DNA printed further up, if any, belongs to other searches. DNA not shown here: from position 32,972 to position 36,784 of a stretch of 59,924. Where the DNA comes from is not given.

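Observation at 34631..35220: Isoleucyl-tRNA synthetase with a complete histidine-phosphatase (PGM-family) domain inserted in its catalytic core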

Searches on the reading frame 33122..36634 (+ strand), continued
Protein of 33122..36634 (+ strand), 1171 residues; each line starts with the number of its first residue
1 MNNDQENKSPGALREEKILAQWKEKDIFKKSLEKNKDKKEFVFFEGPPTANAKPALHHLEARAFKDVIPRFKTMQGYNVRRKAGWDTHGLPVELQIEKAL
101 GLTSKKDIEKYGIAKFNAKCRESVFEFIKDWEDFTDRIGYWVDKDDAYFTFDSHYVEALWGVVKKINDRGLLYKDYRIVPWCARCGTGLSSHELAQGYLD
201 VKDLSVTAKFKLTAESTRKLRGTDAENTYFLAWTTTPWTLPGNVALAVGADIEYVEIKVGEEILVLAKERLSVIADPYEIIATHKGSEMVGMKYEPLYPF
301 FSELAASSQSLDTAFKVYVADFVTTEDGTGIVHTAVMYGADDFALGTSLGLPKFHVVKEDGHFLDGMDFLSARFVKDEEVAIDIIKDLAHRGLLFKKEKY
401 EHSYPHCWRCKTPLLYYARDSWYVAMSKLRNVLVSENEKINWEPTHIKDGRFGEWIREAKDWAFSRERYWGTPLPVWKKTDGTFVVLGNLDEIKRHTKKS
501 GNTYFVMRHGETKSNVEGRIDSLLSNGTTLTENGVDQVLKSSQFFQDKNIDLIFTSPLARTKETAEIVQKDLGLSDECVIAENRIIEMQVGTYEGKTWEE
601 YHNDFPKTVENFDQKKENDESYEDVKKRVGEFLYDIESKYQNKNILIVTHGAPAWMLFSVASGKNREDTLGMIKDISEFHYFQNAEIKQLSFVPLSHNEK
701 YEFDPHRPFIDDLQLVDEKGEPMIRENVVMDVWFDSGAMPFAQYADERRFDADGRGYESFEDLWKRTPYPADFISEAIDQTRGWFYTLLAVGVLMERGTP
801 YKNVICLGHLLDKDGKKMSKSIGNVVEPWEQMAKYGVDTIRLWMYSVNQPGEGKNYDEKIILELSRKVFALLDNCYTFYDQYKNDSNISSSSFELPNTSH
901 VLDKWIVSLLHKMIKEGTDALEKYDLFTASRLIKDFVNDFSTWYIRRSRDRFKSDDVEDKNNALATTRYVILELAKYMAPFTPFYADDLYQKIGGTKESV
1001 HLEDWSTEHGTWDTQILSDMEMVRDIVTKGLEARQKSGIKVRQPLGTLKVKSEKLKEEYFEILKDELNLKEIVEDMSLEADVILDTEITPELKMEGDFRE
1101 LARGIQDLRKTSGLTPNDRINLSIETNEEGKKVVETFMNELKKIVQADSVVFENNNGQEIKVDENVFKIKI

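Call 41: predict_structure(alignment_id=A3)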
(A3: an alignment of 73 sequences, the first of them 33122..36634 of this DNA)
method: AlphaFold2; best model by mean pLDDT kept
length: 1171 residues; sequences in the alignment: 73
mean_pLDDT: 88.1   pTM: 0.79
mean pLDDT of the five models: 88.1, 87.4, 84.0, 82.2, 81.9
residues with pLDDT >= 90: 635; 70-90: 478; 50-70: 53; < 50: 5
segments of 3 or more residues with pLDDT < 50: 1-3
pLDDT, mean of each block of 10 residues (from residue 1): 62 94 94 90 85 83 92 94 87 85 82 92 89 92 90 93 96 83 73 63 90 87 84 91 91 93 93 89 92 87 60 89 88 89 87 82 88 89 93 92 78 80 91 96 88 88 77 92 92 92 96 91 88 96 93 96 96 94 95 91 90 93 96 96 97 94 90 79 92 93 93 91 89 86 87 75 91 88 88 94 89 73 71 93 84 82 93 93 66 72 94 94 92 95 90 85 91 96 97 92 82 89 90 89 89 83 89 87 88 88 87 80 90 89 86 91 88 90
secondary structure, 60 per line:
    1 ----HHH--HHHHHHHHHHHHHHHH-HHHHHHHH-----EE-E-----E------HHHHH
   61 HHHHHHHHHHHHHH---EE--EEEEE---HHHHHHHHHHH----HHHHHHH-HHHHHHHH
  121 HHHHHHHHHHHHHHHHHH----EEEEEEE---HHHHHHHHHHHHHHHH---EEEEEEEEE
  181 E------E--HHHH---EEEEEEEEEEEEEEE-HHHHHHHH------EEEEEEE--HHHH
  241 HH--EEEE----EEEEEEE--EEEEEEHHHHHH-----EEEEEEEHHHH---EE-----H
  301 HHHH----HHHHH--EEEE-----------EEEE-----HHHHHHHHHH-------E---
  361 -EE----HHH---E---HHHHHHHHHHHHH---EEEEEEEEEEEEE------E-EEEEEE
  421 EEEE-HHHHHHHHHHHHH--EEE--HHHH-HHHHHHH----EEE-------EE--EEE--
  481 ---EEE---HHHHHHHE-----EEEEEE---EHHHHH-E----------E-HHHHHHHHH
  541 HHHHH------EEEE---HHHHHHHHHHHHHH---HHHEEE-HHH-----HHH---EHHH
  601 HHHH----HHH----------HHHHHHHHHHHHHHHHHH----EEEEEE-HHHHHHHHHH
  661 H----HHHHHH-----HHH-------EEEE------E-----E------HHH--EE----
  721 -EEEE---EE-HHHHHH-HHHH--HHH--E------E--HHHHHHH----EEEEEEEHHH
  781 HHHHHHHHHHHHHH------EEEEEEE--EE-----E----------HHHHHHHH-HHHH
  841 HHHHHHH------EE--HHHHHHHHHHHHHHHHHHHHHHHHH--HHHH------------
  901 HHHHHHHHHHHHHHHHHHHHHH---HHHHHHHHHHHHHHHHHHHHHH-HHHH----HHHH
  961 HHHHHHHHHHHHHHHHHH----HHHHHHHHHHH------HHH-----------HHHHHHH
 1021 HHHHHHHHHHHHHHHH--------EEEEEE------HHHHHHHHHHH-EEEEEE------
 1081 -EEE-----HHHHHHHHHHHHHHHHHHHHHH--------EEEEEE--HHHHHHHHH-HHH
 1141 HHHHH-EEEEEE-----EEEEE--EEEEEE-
elements in order (helices of 4 or more, strands of 3 or more residues): H10-25 H27-34 H56-74 E82-86 H90-100 H105-111 H113-138 E143-149 H153-168 E172-181 H191-194 E198-212 H214-221 E228-234 H237-242 E245-248 E253-259 E262-267 H268-273 E279-285 H286-289 H300-304 H309-313 E316-319 E331-334 H340-349 H378-390 E394-406 E415-424 H426-438 E441-443 H446-449 H451-457 E462-464 E476-478 E484-486 H490-496 E503-508 H513-517 H532-545 E552-555 H559-572 E579-581 H598-604 H622-639 E644-649 H651-661 H666-671 E687-690 E722-725 H732-737 H739-742 H760-766 E771-777 H778-794 E801-807 H828-835 H837-847 H858-882 H885-888 H901-922 H926-947 H949-952 H957-978 H983-993 H1014-1036 E1045-1050 H1057-1067 E1069-1074 E1082-1084 H1090-1111 E1120-1125 H1128-1136 H1138-1145 E1147-1152 E1158-1162 E1165-1170

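Call 50: fold_search(model_id=the predicted structure, library=pdb)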
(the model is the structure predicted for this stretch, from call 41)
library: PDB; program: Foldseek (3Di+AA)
matches with E <= 10: 854; with E <= 0.001: 489
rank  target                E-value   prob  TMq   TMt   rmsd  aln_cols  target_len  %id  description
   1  8c8w                  6.7e-86  1.00  0.67  0.76   6.8      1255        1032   32  Priestia megaterium mupirocin hyper-resistant HIGH motif mutant of type 2 isoleucyl-tRNA synthetase complexed with an is (released 2023-08-16)
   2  8c8v                  3.2e-85  1.00  0.67  0.76   6.8      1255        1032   32  Priestia megaterium mupirocin-resistant isoleucyl-tRNA synthetase 2 with a fully-resolved C-terminal tRNA-binding domain (released 2023-08-16)
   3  8c9d                  3.4e-85  1.00  0.67  0.75   6.8      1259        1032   32  Priestia megaterium W130Q mutant of type 2 isoleucyl-tRNA synthetase complexed with an isoleucyl-adenylate analogue (released 2023-08-16)
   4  8c8u                  6.1e-85  1.00  0.69  0.78   6.3      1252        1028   32  Priestia megaterium mupirocin-resistant isoleucyl-tRNA synthetase 2 complexed with mupirocin (released 2023-08-23)
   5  8wnd_A                1.2e-71  1.00  0.70  0.76   5.2      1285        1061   27  Crystal structure of Saccharomyces cerevisiae isoleucyl-tRNA synthetase in complex with tRNA(Ile) and isoleucine (released 2024-10-09)
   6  8z1p_A                4.7e-71  1.00  0.63  0.69   7.8      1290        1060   26  Crystal structure of Saccharomyces cerevisiae isoleucyl-tRNA synthetase in complex with a mimic tRNA(Met) and isoleuci (released 2024-12-18)
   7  7d5c                  1.1e-70  1.00  0.65  0.81   5.2      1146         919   28  IleRS in complex with a tRNA site inhibitor (released 2021-02-24)
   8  9wqt                  7.3e-70  1.00  0.65  0.82   5.1      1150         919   27  Crystal structure of Saccharomyces cerevisiae isoleucyl-tRNA synthetase in complex with reveromycin A and isoleucine (released 2026-04-08)
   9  1ile                  2.5e-68  1.00  0.61  0.85   4.7      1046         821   35  ISOLEUCYL-TRNA SYNTHETASE (released 1999-04-13)
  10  9wqs                  2.6e-67  1.00  0.64  0.81   5.3      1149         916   28  Crystal structure of Saccharomyces cerevisiae isoleucyl-tRNA synthetase in complex with reveromycin A and isoleucine (released 2026-04-08)
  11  8wnd_B                3.2e-67  1.00  0.68  0.84   5.1      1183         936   28  Crystal structure of Saccharomyces cerevisiae isoleucyl-tRNA synthetase in complex with tRNA(Ile) and isoleucine (released 2024-10-09)
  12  6ldk                  1.4e-60  1.00  0.55  0.76   6.2      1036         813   28  Isoleucyl-tRNA synthetase from Candida albicans complexed with a isoleucyl-adenylate (released 2020-11-04)
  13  8c9f                  2.7e-53  1.00  0.58  0.72   8.4      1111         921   21  Priestia megaterium inactive HIGH motif mutant of type1 isoleucyl-tRNA synthetase complexed with an isoleucyl-adenylate  (released 2023-08-16)
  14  8c9e                  4.3e-53  1.00  0.57  0.71   9.4      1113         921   21  Priestia megaterium mupirocin-sensitive isoleucyl-tRNA synthetase 1 complexed with an isoleucyl-adenylate analogue (released 2023-08-16)
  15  1qu2_A                6.1e-47  1.00  0.59  0.74   8.0      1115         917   22  INSIGHTS INTO EDITING FROM AN ILE-TRNA SYNTHETASE STRUCTURE WITH TRNA(ILE) AND MUPIROCIN (released 1999-08-31)
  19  1qu3_A                8.7e-45  1.00  0.58  0.75   7.9      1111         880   22  INSIGHTS INTO EDITING FROM AN ILE-TRNA SYNTHETASE STRUCTURE WITH TRNA(ILE) AND MUPIROCIN (released 1999-08-31)
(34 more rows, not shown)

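Call 73: search_protein_families(library=padloc, proteins=[window:33122-36634:+], max_evalue=0.01)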
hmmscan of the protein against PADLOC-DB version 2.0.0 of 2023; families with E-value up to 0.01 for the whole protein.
window:33122-36634:+ (1171 aa): 0 families
